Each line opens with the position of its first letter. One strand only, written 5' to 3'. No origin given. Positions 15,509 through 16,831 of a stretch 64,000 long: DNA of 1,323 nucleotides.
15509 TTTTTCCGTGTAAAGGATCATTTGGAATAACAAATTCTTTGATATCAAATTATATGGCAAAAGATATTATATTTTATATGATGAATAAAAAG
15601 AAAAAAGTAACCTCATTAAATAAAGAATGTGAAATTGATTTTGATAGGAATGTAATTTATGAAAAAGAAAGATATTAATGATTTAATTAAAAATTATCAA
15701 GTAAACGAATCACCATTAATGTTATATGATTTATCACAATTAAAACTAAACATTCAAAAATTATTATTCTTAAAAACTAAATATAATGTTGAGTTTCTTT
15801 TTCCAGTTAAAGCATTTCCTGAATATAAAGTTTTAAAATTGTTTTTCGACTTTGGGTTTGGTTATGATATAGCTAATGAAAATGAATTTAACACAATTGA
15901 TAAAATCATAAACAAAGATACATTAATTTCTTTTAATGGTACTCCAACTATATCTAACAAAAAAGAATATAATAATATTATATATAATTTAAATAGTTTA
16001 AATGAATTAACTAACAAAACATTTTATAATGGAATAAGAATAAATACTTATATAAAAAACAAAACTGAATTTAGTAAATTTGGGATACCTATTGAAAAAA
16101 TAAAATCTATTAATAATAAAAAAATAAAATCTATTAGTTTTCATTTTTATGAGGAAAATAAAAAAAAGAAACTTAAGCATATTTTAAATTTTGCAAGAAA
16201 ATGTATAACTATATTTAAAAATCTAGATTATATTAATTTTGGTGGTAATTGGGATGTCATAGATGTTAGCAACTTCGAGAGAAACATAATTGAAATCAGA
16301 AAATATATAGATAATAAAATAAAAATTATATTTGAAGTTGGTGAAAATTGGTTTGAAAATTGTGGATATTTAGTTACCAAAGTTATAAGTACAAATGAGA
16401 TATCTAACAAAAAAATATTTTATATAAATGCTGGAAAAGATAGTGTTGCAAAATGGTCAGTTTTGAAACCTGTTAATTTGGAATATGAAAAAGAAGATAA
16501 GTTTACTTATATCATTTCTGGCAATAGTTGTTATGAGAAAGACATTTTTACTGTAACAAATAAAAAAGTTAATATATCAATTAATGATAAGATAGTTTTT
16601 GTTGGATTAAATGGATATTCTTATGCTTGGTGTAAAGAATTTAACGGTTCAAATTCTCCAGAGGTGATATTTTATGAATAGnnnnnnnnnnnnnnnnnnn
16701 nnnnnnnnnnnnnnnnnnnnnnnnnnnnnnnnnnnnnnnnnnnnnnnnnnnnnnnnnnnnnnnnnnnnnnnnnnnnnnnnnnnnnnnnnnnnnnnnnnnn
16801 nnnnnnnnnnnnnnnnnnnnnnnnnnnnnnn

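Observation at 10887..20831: Unclassified peptide-derived biosynthetic operon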

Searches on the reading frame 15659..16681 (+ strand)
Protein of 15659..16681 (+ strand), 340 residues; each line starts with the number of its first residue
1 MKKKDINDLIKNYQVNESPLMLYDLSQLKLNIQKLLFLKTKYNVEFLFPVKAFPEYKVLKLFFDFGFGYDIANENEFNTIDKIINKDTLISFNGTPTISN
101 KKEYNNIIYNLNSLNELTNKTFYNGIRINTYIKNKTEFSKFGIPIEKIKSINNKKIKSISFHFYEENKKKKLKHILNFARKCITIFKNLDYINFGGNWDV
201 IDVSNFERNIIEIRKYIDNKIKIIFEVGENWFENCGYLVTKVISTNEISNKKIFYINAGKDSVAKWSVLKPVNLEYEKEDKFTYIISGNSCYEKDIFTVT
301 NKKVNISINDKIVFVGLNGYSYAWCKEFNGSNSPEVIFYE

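Call 5: search_protein_families(library=pfam, proteins=[window:15659-16681:+], max_evalue=0.01)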
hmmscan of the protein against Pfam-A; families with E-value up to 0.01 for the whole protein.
window:15659-16681:+ (340 aa): 2 families
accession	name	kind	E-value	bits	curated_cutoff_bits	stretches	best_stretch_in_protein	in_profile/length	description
PF00278.28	Orn_DAP_Arg_deC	-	6.9e-07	29.9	23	1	110-314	5-91/95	Pyridoxal-dependent decarboxylase, C-terminal sheet domain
PF02784.22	Orn_Arg_deC_N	-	0.00037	20.4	23.4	1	43-87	17-61/247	Pyridoxal-dependent decarboxylase, pyridoxal binding domain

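Call 7: search_protein_families(library=ncbifam, proteins=[window:15659-16681:+], max_evalue=0.01)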
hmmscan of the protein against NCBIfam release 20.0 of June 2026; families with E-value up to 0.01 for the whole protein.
window:15659-16681:+ (340 aa): 5 families
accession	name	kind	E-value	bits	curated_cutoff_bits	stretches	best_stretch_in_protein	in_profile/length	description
TIGR01047.1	nspC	equivalog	6.3e-13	47.9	409.05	1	121-337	116-357/380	carboxynorspermidine decarboxylase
TIGR01048.1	lysA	equivalog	5.9e-12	44.8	297.9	1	8-338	18-394/417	diaminopimelate decarboxylase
NF041039.1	FslC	exception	2.4e-07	29.9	500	1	217-329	279-394/418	rhizoferrin biosystnesis N-citrylornithine decarboxylase FslC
TIGR03099.1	dCO2ase_PEP1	hypoth_equivalog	6.4e-06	25.5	478.45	1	13-118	20-127/398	pyridoxal-dependent decarboxylase, exosortase A system-associated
NF006515.0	PRK08961.1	equivalog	5.2e-05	21.4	802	1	13-329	498-849/861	bifunctional aspartate kinase/diaminopimelate decarboxylase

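Call 64: search_dna_similar(query=window:15659-16678:+, collection=plasmids, mode=protein, max_evalue=0.001, max_rows=15)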
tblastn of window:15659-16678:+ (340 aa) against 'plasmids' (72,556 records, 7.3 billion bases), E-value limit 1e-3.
Records with a match: 3; places in all: 3; records where one place covers at least 80% of the query: 1.
Best place of each record, by identity: <60% 3.
By first word of the organism name: Mammaliicoccus 1; Peptoclostridium 1; Gloeothece 1.
By predicted mobility (MOB-suite, as given by PLSDB): non-mobilizable 2; conjugative 1.
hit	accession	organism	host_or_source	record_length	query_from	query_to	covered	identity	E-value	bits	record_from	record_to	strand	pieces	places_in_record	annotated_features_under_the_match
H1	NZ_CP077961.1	Mammaliicoccus sciuri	genome,bioaerosol of a chicken farm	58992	12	336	96%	28.5%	2e-6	57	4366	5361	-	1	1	hypothetical protein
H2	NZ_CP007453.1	Peptoclostridium acidaminophilum DSM 3953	black mud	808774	187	339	45%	28.0%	1e-4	52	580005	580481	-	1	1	nspC: carboxynorspermidine decarboxylase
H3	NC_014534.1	Gloeothece verrucosa PCC 7822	fresh water in rice field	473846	161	328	49%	23.5%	2e-4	51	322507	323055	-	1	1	decarboxylase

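Call 74: search_solved_structures(query=A7, max_evalue=0.001)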
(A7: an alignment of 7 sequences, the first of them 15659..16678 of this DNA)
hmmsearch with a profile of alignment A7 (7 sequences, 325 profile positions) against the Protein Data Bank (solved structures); distinct sequences matched with E-value up to 0.001: 40.
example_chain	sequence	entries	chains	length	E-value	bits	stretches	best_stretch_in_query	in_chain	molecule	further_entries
3n29_A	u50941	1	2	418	5.4e-21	78.1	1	4-321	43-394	Carboxynorspermidine decarboxylase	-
2yxx_A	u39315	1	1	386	3.5e-19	72.2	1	5-319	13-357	Diaminopimelate decarboxylase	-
4aib_A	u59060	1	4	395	5.6e-19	71.5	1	9-324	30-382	ORNITHINE DECARBOXYLASE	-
7kh2_A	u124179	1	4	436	1.1e-15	60.7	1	5-314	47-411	N-citrylornithine decarboxylase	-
36gy_A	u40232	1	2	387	4.1e-15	58.8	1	13-320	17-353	Carboxynorspermidine/carboxyspermidine decarboxylase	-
3mt1_A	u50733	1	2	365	1.9e-14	56.7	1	4-323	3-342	Putative carboxynorspermidine decarboxylase protein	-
6knh_A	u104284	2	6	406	4.5e-14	55.4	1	5-322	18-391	Probable diaminopimelate decarboxylase protein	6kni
4xg1_A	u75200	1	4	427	5.5e-14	55.1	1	5-316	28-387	Diaminopimelate decarboxylase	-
6knk_A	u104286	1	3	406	8.1e-13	51.3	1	5-322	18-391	Probable diaminopimelate decarboxylase protein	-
2p3e_A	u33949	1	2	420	1.5e-12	50.4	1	9-318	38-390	Diaminopimelate decarboxylase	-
3btn_A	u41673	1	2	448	6.9e-12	48.2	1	31-238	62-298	Antizyme inhibitor 1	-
2qgh_A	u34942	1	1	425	7.6e-12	48.1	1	4-317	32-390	Diaminopimelate decarboxylase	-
3c5q_A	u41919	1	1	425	8.2e-12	48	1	4-317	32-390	Diaminopimelate decarboxylase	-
2nva_A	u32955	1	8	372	1.2e-11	47.4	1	36-323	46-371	arginine decarboxylase, A207R protein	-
4zgz_A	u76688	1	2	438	1.5e-11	47.1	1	31-238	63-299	Antizyme inhibitor 1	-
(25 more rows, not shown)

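Call 88: search_protein_families(library=padloc, proteins=[window:15659-16681:+], max_evalue=0.001)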
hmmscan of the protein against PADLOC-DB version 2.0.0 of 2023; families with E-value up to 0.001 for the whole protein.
window:15659-16681:+ (340 aa): 0 families
